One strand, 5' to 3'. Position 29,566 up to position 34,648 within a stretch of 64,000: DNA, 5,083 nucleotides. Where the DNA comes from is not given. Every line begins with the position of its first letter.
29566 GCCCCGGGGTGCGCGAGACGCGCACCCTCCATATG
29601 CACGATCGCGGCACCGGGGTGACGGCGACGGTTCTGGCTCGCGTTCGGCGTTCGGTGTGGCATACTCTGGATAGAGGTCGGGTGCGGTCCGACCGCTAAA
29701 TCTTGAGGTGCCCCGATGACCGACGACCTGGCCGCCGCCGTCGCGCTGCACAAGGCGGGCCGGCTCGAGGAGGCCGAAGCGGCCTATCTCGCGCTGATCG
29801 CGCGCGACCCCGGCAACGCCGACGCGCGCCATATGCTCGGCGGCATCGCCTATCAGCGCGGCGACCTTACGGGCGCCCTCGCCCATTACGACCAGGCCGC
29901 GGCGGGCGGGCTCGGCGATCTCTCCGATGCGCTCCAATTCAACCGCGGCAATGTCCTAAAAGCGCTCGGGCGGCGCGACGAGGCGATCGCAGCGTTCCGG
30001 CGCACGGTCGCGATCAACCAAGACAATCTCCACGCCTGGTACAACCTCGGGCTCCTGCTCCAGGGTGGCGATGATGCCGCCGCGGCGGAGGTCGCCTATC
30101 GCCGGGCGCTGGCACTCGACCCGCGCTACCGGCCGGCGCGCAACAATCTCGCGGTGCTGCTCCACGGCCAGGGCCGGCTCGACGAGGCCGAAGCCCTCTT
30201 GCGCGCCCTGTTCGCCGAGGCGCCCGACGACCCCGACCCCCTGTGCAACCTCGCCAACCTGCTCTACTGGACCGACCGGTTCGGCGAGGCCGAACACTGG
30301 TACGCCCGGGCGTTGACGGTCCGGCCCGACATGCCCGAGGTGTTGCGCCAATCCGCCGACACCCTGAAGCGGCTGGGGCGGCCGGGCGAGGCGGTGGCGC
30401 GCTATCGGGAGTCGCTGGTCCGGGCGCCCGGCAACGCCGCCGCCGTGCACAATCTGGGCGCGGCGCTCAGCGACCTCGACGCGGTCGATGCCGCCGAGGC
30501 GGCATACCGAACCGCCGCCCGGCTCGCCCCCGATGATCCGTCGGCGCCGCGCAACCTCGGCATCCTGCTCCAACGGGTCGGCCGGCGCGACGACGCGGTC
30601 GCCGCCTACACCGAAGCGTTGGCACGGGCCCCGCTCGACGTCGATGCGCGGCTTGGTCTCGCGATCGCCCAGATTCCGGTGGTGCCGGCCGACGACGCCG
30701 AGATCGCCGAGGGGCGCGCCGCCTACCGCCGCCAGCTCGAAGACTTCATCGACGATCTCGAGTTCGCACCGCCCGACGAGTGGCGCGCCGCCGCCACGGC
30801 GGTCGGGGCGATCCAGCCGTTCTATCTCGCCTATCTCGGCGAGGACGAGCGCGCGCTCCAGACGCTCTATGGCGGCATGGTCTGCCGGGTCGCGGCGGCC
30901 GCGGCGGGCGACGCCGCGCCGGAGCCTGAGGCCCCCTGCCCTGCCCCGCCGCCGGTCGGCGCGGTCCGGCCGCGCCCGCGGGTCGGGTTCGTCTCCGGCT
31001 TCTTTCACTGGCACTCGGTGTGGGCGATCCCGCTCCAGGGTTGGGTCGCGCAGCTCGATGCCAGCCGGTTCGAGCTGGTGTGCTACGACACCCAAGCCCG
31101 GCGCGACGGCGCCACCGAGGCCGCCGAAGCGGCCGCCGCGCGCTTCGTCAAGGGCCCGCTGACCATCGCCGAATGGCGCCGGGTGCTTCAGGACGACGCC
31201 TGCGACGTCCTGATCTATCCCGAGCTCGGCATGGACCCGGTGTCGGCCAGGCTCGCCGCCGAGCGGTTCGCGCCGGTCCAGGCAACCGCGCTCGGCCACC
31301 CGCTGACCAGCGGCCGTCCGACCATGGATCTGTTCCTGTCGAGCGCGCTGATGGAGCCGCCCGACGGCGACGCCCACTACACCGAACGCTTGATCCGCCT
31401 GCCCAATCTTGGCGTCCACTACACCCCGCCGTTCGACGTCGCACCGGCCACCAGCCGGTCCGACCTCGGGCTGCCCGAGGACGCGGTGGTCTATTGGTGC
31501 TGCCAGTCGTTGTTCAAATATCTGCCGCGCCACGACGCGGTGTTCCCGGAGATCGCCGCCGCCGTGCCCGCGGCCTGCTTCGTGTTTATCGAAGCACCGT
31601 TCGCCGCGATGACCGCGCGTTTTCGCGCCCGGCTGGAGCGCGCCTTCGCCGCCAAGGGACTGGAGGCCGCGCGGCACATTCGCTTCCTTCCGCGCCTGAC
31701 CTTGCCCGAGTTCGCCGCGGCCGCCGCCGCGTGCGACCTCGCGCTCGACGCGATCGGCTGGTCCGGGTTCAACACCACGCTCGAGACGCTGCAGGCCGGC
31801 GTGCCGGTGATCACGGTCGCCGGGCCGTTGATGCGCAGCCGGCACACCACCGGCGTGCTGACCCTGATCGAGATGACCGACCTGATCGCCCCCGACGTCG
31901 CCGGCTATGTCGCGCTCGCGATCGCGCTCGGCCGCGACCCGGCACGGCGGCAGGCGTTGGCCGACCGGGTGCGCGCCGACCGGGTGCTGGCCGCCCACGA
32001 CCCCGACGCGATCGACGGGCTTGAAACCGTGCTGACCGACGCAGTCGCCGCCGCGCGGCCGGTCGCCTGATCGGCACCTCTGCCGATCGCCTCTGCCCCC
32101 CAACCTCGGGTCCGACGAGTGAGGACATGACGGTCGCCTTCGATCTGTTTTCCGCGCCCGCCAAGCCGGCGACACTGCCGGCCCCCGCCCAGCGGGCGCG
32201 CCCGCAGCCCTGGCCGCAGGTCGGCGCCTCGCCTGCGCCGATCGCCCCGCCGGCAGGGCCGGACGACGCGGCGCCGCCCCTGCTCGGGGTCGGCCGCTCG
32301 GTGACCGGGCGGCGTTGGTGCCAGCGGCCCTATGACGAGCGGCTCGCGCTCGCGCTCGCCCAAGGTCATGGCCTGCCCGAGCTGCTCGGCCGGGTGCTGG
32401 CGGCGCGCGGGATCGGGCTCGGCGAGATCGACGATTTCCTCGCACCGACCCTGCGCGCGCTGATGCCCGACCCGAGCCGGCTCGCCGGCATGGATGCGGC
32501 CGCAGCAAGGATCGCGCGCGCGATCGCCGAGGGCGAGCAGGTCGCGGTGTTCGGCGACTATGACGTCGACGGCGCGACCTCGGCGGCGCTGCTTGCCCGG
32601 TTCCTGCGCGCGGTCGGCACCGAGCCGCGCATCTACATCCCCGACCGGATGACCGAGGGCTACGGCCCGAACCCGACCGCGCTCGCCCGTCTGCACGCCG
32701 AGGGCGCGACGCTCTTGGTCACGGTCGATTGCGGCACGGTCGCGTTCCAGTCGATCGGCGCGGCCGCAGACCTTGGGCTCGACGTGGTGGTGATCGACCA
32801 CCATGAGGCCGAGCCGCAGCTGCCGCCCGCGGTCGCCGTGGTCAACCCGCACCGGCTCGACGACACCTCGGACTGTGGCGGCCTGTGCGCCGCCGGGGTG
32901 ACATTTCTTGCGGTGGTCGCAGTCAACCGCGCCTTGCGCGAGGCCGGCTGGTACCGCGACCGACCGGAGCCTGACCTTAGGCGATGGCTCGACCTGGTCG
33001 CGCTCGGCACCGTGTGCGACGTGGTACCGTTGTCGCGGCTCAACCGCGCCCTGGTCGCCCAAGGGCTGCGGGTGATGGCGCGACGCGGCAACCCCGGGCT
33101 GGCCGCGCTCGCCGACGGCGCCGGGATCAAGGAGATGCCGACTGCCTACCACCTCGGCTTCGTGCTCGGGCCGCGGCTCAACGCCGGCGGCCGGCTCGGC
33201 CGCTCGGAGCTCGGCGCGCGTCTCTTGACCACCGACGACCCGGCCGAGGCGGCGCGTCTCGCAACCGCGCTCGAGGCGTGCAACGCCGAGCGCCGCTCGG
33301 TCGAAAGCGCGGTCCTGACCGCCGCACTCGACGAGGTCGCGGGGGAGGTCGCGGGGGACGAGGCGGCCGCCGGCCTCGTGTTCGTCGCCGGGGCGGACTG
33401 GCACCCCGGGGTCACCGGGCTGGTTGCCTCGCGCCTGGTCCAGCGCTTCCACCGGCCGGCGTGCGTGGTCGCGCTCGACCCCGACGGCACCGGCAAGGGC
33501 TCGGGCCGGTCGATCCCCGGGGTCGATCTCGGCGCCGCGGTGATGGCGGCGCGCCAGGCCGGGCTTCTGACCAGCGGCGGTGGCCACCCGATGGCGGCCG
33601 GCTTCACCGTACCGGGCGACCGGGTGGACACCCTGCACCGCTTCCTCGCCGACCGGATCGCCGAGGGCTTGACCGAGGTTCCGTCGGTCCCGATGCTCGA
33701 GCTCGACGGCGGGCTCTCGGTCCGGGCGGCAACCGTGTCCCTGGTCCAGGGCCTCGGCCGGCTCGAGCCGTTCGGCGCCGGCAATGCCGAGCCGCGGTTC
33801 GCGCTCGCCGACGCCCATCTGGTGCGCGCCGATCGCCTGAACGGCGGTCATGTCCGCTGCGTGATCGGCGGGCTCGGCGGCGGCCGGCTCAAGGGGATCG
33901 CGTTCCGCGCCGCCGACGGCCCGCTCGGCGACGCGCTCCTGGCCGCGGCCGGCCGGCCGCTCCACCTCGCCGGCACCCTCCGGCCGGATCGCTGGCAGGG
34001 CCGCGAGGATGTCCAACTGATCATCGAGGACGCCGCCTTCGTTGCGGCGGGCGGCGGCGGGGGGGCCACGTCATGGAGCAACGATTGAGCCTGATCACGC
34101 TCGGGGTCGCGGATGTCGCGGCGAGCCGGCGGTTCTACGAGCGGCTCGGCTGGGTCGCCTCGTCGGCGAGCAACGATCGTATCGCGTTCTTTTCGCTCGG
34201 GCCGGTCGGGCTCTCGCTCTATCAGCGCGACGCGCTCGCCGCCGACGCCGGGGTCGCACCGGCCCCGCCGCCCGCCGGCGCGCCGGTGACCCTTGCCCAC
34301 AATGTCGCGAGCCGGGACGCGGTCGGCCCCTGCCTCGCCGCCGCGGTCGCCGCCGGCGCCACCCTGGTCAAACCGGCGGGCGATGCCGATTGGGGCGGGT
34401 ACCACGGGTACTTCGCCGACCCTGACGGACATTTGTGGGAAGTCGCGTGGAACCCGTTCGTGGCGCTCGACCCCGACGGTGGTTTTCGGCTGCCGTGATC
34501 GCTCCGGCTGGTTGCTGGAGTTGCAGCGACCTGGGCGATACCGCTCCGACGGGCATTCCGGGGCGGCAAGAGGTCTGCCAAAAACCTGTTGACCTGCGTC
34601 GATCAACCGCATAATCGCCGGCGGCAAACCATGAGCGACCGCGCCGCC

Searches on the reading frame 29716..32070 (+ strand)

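Call 19: search_protein_families(library=pfam, proteins=[window:29716-32070:+], max_evalue=0.001)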
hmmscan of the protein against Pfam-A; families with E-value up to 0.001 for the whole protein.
window:29716-32070:+ (784 aa): 22 families
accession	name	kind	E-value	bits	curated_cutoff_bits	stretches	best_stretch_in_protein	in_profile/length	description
PF07719.23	TPR_2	-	1e-33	113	27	1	74-104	4-34/34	Tetratricopeptide repeat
PF00515.34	TPR_1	-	3.2e-32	109.5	27.8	2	75-104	5-34/34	Tetratricopeptide repeat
PF14559.12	TPR_19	-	3.5e-27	94.9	25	3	120-174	6-60/68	Tetratricopeptide repeat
PF13181.12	TPR_8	-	9e-27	91.4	25.7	0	106-137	2-33/34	Tetratricopeptide repeat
PF13414.12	TPR_11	-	1.5e-26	92.3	26.8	1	78-116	1-39/42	TPR repeat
PF13432.12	TPR_16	-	2.2e-24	86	32.7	5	5-63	1-59/65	Tetratricopeptide repeat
PF13431.12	TPR_17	-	1.1e-23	81.9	24.4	1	127-160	1-34/34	Tetratricopeptide repeat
PF13844.12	Glyco_transf_41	-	1.3e-22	80.2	25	2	578-757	356-529/543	Glycosyl transferase family 41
PF13424.12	TPR_12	-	1.4e-19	70.5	30.1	3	176-234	6-72/77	Tetratricopeptide repeat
PF13428.12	TPR_14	-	3.7e-19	67.7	23.5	1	144-182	6-44/44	Tetratricopeptide repeat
PF13176.12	TPR_7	-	8.7e-15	53.9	27.9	0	280-308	4-34/36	Tetratricopeptide repeat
PF13374.12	TPR_10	-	5.7e-14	52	27.5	1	141-163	4-26/42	Tetratricopeptide repeat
PF23914.1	TPR_CcmH_CycH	-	3.1e-13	50.3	42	1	93-202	38-150/158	Cytochrome c-type biogenesis protein H TPR domain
PF24575.1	TPR_Slam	-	2.9e-11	44.2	35.2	0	101-158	43-100/104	Surface lipoprotein assembly modifier, N-terminal TPR repeats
PF13371.12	TPR_9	-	2.8e-07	30.9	35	0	255-312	9-66/73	Tetratricopeptide repeat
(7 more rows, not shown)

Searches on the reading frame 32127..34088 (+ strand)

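Call 19: search_protein_families(library=pfam, proteins=[window:32127-34088:+], max_evalue=0.001)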
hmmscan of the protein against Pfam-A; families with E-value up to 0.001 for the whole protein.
window:32127-34088:+ (653 aa): 3 families
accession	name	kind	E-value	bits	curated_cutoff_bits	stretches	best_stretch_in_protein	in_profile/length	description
PF01368.27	DHH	-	6.3e-22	78.6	28.1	1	138-295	1-125/125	DHH family, N-terminal domain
PF17768.7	RecJ_OB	-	2.2e-18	66.7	27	1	527-635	2-107/107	RecJ OB domain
PF02272.25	DHHA1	-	1.6e-16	61.1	25.9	1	419-512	7-101/102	DHHA1 domain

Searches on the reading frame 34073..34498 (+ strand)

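Call 19: search_protein_families(library=pfam, proteins=[window:34073-34498:+], max_evalue=0.001)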
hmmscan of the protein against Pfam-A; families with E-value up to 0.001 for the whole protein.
window:34073-34498:+ (141 aa): 2 families
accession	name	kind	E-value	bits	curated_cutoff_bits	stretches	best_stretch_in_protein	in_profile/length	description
PF00903.31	Glyoxalase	-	1.6e-13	51.5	20.6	1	5-124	2-121/121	Glyoxalase/Bleomycin resistance protein/Dioxygenase superfamily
PF18029.7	Glyoxalase_6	-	1.5e-06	29.3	23.6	1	8-124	2-105/106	Glyoxalase-like domain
